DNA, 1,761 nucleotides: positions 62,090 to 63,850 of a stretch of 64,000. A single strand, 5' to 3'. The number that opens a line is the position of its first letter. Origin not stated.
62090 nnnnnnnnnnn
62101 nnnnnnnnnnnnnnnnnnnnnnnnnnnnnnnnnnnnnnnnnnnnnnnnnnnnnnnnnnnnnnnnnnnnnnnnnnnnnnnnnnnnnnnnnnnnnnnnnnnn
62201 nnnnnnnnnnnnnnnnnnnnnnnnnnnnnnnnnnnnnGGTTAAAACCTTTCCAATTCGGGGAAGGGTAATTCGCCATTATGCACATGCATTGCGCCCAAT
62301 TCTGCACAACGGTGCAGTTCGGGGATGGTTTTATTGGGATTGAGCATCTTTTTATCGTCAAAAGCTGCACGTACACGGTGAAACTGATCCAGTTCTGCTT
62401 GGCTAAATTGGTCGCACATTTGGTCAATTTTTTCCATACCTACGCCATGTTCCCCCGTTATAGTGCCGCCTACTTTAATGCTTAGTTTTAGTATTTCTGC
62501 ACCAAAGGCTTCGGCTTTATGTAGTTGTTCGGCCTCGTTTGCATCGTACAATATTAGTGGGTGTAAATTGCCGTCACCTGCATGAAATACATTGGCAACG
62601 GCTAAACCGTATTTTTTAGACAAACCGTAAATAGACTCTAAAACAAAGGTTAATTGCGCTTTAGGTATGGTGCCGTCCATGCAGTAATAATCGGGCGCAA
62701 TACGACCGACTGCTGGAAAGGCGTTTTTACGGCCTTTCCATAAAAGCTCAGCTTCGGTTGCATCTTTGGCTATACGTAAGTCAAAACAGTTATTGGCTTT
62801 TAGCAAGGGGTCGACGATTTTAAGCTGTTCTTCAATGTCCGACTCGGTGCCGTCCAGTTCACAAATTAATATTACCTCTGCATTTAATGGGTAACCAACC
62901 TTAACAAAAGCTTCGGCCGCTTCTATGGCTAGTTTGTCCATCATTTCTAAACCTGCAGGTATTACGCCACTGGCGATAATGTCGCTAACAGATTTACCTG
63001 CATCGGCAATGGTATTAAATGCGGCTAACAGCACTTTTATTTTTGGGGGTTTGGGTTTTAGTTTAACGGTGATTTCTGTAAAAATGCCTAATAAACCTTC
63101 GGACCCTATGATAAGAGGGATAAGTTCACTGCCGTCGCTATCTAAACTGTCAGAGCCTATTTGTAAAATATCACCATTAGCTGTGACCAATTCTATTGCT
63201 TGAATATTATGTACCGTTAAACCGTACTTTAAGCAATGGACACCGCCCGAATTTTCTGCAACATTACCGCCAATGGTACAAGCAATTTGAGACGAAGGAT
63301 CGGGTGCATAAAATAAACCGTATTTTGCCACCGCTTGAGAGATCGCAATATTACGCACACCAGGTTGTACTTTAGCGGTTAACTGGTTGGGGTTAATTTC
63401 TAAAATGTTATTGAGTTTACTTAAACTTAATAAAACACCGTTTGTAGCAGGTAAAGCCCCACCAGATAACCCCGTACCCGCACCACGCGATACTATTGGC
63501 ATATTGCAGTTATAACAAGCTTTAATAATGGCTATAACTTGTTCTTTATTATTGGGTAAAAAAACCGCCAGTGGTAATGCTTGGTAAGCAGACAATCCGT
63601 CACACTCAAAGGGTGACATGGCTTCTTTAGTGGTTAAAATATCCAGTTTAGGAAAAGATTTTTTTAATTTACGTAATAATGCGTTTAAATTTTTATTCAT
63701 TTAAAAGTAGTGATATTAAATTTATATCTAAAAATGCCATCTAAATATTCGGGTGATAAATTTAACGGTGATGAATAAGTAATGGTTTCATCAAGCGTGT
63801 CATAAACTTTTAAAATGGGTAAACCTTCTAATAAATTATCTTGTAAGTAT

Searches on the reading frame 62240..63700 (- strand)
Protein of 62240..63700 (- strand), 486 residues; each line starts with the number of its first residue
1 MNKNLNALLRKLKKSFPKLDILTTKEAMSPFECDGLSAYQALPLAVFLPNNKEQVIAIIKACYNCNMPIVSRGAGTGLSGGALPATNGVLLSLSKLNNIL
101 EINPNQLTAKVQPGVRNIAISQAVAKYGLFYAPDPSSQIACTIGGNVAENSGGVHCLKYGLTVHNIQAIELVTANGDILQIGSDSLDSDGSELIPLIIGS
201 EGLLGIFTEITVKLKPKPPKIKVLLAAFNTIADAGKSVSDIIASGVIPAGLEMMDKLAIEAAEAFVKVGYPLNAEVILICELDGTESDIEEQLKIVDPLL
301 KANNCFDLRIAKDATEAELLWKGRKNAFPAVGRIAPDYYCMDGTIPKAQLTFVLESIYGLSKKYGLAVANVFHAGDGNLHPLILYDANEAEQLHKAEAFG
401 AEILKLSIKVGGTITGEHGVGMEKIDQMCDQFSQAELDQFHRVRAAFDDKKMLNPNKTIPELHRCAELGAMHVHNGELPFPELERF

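Call 38: search_protein_families(library=pfam, proteins=[window:62240-63700:-], max_evalue=0.00001)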
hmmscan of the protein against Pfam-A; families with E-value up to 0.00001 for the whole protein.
window:62240-63700:- (486 aa): 2 families
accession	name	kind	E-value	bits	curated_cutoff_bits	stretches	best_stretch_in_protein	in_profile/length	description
PF02913.24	FAD-oxidase_C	-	1.8e-61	208.4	21.2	1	217-457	1-247/248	FAD linked oxidases, C-terminal domain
PF01565.28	FAD_binding_4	-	5.7e-41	139.9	26.4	1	43-181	1-138/139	FAD binding domain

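Call 82: find_encoding_contigs(protein=window:62240-63700:-, flank=10000, max_places=3)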
Protein window:62240-63700:- (486 aa): no gene with exactly this product is on record in the collection.
